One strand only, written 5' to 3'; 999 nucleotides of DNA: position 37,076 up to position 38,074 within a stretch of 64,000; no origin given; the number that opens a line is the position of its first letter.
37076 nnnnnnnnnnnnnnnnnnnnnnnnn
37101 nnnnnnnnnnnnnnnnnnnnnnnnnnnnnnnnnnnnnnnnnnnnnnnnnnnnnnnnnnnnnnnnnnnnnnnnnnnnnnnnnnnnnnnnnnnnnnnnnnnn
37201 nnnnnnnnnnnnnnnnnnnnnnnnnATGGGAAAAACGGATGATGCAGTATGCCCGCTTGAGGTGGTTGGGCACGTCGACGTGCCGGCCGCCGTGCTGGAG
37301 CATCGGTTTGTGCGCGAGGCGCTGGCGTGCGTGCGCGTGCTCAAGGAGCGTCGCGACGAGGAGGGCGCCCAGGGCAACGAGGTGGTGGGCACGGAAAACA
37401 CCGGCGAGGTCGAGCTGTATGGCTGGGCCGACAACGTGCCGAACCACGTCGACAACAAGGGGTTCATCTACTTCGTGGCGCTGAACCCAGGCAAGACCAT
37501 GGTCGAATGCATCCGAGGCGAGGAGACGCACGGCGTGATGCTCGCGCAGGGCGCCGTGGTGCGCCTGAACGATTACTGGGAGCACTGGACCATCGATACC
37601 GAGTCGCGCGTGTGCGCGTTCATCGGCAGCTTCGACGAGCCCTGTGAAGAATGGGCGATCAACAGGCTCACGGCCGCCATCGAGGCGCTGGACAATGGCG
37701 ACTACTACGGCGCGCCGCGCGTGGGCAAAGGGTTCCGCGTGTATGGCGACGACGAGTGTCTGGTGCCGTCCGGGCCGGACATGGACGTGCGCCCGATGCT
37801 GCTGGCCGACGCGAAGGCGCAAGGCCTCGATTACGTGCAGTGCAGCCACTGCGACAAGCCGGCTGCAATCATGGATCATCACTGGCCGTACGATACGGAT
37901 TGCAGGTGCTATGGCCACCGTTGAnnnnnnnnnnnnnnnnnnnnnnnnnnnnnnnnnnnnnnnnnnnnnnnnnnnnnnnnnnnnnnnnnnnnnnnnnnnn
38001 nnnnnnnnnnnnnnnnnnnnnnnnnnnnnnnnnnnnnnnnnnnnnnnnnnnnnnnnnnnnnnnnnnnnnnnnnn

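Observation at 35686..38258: An inverted six-gene accessory cassette between terminase and portal has an acr-aca-like architecture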

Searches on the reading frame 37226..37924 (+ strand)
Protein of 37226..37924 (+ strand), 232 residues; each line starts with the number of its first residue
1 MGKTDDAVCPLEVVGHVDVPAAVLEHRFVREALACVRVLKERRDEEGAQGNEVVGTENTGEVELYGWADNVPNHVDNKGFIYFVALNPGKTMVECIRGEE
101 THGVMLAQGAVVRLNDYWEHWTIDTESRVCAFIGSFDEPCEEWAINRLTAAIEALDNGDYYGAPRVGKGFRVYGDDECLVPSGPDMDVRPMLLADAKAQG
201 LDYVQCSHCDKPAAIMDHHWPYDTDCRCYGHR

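Call 3: search_protein_families(library=pfam, proteins=[window:37226-37924:+], max_evalue=0.1)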
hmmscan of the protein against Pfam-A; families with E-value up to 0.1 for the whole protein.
window:37226-37924:+ (232 aa): 0 families

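Call 4: search_protein_families(library=phrogs, proteins=[window:37226-37924:+], max_evalue=0.1)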
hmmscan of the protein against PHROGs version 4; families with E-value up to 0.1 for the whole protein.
window:37226-37924:+ (232 aa): 1 family
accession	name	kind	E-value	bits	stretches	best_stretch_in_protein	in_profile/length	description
phrog_28827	-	unknown function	3e-07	31.7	1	12-136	14-126/152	-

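Call 12: search_protein_families(library=ncbifam, proteins=[window:37226-37924:+], max_evalue=1)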
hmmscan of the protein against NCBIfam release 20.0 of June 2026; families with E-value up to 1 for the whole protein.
window:37226-37924:+ (232 aa): 0 families

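Call 13: search_protein_families(library=padloc, proteins=[window:37226-37924:+], max_evalue=1)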
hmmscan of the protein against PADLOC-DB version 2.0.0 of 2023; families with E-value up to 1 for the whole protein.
window:37226-37924:+ (232 aa): 1 family
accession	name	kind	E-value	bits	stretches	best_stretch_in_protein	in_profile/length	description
PDLC02697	Orf5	-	0.04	10.4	1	3-57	139-193/585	Orf5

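Call 16: find_encoding_contigs(protein=window:37226-37924:+, flank=10000, max_places=6)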
Protein window:37226-37924:+ (232 aa): 5 contigs read that carry it; 3 places shown.
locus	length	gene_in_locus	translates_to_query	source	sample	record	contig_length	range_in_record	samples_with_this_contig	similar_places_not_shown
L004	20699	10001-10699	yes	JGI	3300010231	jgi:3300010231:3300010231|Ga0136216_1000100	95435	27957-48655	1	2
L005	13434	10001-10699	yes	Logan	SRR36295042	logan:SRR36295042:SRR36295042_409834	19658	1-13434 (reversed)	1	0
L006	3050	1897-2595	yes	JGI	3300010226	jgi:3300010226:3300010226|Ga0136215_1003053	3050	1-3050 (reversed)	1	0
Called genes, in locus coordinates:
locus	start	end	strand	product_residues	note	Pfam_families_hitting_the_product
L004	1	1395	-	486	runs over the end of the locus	-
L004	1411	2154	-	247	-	-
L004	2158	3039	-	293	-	-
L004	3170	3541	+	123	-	-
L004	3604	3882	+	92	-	PF05015:HigB-like_toxin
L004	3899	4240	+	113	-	PF13560:HTH_31 (weak), PF01381:HTH_3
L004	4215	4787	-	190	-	PF18823:InPase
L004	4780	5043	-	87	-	-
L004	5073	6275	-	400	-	-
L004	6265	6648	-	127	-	-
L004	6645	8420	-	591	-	PF04860:Phage_portal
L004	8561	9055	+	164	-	-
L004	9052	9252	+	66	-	-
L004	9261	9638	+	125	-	PF28055:VVA0879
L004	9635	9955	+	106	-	-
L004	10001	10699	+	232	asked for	-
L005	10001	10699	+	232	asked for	-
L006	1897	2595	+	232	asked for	-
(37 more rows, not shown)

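Call 27: search_solved_structures(query=window:37226-37924:+, max_evalue=1)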
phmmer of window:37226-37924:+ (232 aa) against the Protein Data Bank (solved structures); distinct sequences matched with E-value up to 1: 5.
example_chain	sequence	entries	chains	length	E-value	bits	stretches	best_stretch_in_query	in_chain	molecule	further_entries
4grg_A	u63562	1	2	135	0.33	14.1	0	88-123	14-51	ANTI-IGE INHIBITOR E2_79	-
7mxi_E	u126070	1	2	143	0.39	13.9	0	88-123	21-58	Anti-IgE Inhibitor E2_79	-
1j3p_A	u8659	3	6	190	0.4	13.8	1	78-136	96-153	Phosphoglucose Isomerase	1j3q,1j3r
9khp_A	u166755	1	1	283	0.63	13.2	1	138-224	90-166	Class I SAM-dependent methyltransferase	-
9klx_A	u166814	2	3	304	0.71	13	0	138-224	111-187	Class I SAM-dependent methyltransferase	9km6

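Call 38: find_homologous_proteins(query=window:37226-37924:+, max_evalue=0.001)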
Query window:37226-37924:+ (232 aa): 42 proteins with E <= 0.001 among 535 candidates.
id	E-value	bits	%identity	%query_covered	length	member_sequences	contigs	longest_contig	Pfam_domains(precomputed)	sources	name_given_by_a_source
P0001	7.0e-118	411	77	96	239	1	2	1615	-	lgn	-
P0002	2.9e-100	353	69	96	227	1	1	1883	-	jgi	jgi:hypothetical protein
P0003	7.5e-89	316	94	61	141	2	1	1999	-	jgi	jgi:hypothetical protein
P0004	3.8e-85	304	61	96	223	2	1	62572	-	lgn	-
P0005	1.9e-68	249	53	95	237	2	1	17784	-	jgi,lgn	jgi:hypothetical protein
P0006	3.0e-68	249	51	97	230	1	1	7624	-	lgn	-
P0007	9.7e-67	244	53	96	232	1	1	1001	-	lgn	-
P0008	1.5e-66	243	52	97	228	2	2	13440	-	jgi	-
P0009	1.3e-63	233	52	96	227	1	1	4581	-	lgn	-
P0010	2.6e-63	232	50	96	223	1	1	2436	-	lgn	-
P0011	1.4e-62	230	49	95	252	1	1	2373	-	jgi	jgi:hypothetical protein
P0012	4.5e-62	228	50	97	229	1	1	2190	-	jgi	jgi:hypothetical protein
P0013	1.4e-61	227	50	96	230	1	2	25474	-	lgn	-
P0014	1.8e-61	226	51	95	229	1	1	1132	-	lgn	-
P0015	1.1e-58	217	51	97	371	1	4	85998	-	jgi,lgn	jgi:hypothetical protein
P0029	2.0e-52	197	48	94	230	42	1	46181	-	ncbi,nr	ncbi:hypothetical protein KZ843_09420 [Pseudomonas aeruginosa]|nr:hypothetical protein [Pseudomonas 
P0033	1.7e-51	194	44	97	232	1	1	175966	-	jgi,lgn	jgi:hypothetical protein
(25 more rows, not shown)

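Call 40: find_encoding_contigs(protein=P0029, flank=8000, max_places=3)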
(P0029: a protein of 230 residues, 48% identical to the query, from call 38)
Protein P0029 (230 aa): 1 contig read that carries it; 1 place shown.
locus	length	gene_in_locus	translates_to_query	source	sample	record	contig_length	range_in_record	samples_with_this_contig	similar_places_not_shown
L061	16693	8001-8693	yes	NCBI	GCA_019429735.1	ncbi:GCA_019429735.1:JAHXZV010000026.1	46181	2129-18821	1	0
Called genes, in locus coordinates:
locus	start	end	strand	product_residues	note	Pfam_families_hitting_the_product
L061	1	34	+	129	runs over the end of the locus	-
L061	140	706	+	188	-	-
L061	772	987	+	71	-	-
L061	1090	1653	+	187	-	-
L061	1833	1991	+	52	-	-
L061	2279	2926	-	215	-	-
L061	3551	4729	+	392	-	-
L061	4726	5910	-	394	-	-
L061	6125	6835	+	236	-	-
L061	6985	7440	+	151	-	PF22522:DUF6998 (weak)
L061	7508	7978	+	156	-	-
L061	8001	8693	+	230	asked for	-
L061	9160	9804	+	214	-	-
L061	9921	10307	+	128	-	PF19800:DUF6283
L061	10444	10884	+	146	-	-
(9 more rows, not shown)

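Call 41: find_encoding_contigs(protein=P0033, flank=8000, max_places=2)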
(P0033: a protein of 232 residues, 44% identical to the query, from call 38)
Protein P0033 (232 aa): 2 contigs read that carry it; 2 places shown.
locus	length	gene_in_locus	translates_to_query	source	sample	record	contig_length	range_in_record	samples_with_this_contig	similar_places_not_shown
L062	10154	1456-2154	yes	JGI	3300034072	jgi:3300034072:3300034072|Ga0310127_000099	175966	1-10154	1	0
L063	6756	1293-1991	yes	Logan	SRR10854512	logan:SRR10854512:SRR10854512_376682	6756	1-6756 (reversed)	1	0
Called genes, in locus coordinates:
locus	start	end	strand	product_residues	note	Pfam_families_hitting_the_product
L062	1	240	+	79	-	?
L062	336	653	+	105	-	-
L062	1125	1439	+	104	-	-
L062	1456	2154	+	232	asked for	-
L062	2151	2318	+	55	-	-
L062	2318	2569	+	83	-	-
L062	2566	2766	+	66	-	-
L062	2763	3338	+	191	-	-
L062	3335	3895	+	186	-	-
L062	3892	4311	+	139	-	-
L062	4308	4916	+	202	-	-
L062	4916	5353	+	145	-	-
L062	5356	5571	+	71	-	-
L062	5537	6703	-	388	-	PF13356:Arm-DNA-bind_3, PF22022:Phage_int_M, PF00589:Phage_integrase (weak)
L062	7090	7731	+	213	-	PF13640:2OG-FeII_Oxy_3, PF13661:2OG-FeII_Oxy_4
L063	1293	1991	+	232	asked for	-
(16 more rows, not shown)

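Call 49: predict_structure(alignment_id=A1)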
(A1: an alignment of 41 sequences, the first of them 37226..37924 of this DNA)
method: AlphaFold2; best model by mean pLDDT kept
length: 232 residues; sequences in the alignment: 41
mean_pLDDT: 93.0   pTM: 0.88
mean pLDDT of the five models: 93.0, 92.9, 92.2, 89.9, 89.4
residues with pLDDT >= 90: 188; 70-90: 35; 50-70: 7; < 50: 2
segments of 3 or more residues with pLDDT < 50: none
pLDDT, mean of each block of 10 residues (from residue 1): 70 98 97 93 84 82 94 95 97 98 98 98 94 96 98 98 91 92 92 98 96 92 90 89
secondary structure, 60 per line:
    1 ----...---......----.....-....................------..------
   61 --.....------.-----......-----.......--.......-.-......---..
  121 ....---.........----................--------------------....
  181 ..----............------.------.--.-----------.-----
elements in order: E11-16 H21-25 H27-46 E63-67 E80-85 E91-97 E100-106 E110-115 E119-124 E128-136 H141-156 E177-182 E187-192 H193-198

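Call 54: fold_search(model_id=the predicted structure, library=pdb)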
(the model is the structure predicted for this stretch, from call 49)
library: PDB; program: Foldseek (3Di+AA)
matches with E <= 10: 1824; with E <= 0.001: 122
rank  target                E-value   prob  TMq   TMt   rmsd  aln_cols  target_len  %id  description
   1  1qxj_A                1.7e-05  1.00  0.31  0.38  17.9       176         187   15  Crystal structure of native phosphoglucose isomerase from Pyrococcus furiosus (released 2003-12-09)
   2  1x82                  2.5e-05  1.00  0.30  0.36  18.7       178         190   14  CRYSTAL STRUCTURE OF PHOSPHOGLUCOSE ISOMERASE FROM PYROCOCCUS FURIOSUS WITH BOUND 5-phospho-D-arabinonate (released 2004-10-12)
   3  1x7n                  3.0e-05  1.00  0.30  0.36  18.7       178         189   14  The crystal structure of Pyrococcus furiosus phosphoglucose isomerase with bound 5-phospho-D-arabinonate and Manganese (released 2004-10-12)
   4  1dgw_A                3.6e-05  1.00  0.28  0.35   4.5        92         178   16  Structure of the rhombohedral crystal of canavalin from jack bean (released 1999-12-20)
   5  2gc0_A                3.6e-05  1.00  0.32  0.38  17.3       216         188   13  The crystal structure of phosphoglucose isomerase from Pyrococcus furiosus in complex with 5-phospho-D-arabinonohydrox (released 2006-04-11)
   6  1j3p_B                4.1e-05  1.00  0.32  0.39  11.4       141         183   15  Crystal structure of Thermococcus litoralis phosphoglucose isomerase (released 2004-02-24)
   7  3dkq_B                4.8e-05  1.00  0.27  0.30  13.1       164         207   12  Crystal structure of Putative Oxygenase (YP_001051978.1) from SHEWANELLA BALTICA OS155 at 2.26 A resolution (released 2008-08-12)
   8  1cau_A                6.9e-05  1.00  0.29  0.36   4.4        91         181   14  DETERMINATION OF THREE CRYSTAL STRUCTURES OF CANAVALIN BY MOLECULAR REPLACEMENT (released 1993-10-31)
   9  4luk                  8.2e-05  1.00  0.31  0.37  18.0       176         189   14  The crystal structure of the P132A, Y133G mutant of Pyrococcus furiosus phosphoglucose isomerase in complex with mangane (released 2014-07-30)
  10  4lul_A                8.2e-05  1.00  0.31  0.37  17.6       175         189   14  The crystal structure of the P132A, Y133D mutant of Pyrococcus furiosus phosphoglucose isomerase in complex with manga (released 2014-07-30)
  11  3sxw                  8.7e-05  1.00  0.31  0.37  18.0       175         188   12  Crystal Structure of Engineered Protein. Northeast Structural Genomics Consortium Target OR69. (released 2011-08-03)
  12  4lta_A                9.2e-05  1.00  0.31  0.37  17.3       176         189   14  The crystal structure of the P132R, Y133G mutant of Pyrococcus furiosus phosphoglucose isomerase in complex with manga (released 2014-07-30)
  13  1j3r_B                9.7e-05  1.00  0.32  0.38  11.4       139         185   14  Crystal structure of Thermococcus litoralis phosphogrucose isomerase complexed with gluconate-6-phosphate (released 2004-02-24)
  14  4csw_A                1.1e-04  1.00  0.27  0.17  16.3       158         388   16  Rhodothermus marinus YCFD-like ribosomal protein L16 Arginyl hydroxylase (released 2014-04-09)
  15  1fi2                  1.4e-04  1.00  0.28  0.31  16.0       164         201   12  CRYSTAL STRUCTURE OF GERMIN (OXALATE OXIDASE) (released 2001-05-01)
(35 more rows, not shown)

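Call 102: fold_search(model_id=the predicted structure, library=viral)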
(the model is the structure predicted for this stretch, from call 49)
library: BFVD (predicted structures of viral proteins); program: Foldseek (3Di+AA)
matches with E <= 10: 1490; with E <= 0.001: 86
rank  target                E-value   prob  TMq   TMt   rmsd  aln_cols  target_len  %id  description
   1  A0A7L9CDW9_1          1.7e-05  1.00  0.30  0.08  16.2       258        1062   10  Polypretein [Olivavirus actinidiae]
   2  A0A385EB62            1.8e-05  1.00  0.33  0.28  14.2       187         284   13  Uncharacterized protein [Caulobacter phage CcrPW]
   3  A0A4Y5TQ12            1.9e-05  1.00  0.35  0.30  17.7       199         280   13  (no name in the UniProt tables at hand)
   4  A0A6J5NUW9            3.4e-05  1.00  0.30  0.40   7.7       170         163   12  Uncharacterized protein [uncultured Caudovirales phage]
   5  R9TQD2                4.2e-05  1.00  0.32  0.36  12.7       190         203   10  Phytanoyl-CoA-dioxygenase [Synechococcus phage S-IOM18]
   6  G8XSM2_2              6.0e-05  1.00  0.29  0.05  14.7       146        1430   16  Viral replicase [Grapevine leafroll-associated virus 4]
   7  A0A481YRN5            7.2e-05  1.00  0.33  0.30  12.3       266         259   14  Alkylated DNA repair dioxygenase [Marseillevirus LCMAC101]
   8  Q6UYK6                7.6e-05  0.99  0.27  0.24  19.5       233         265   10  Uncharacterized protein [Burkholderia phage BcepNazgul]
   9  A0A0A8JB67            8.0e-05  1.00  0.25  0.33  13.1       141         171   12  Uncharacterized protein [Ralstonia phage RSL2]
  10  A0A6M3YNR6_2          8.5e-05  1.00  0.28  0.08  12.4       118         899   15  Uncharacterized protein [Picornavirales sp.]
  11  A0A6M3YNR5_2          9.6e-05  1.00  0.26  0.05   3.1        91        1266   19  Genome polyprotein [Picornavirales sp.]
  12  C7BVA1                9.6e-05  1.00  0.28  0.32  13.7       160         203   11  Hypothetical cyanophage protein [Synechococcus phage S-RSM4]
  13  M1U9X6                1.1e-04  1.00  0.27  0.31  11.7       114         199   15  (no name in the UniProt tables at hand)
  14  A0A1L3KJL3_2          1.1e-04  0.99  0.27  0.07  15.6       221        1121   13  (no name in the UniProt tables at hand)
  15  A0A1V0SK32            1.1e-04  1.00  0.28  0.30  12.1       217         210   12  2OG-FeII oxygenase superfamily protein [Klosneuvirus KNV1]
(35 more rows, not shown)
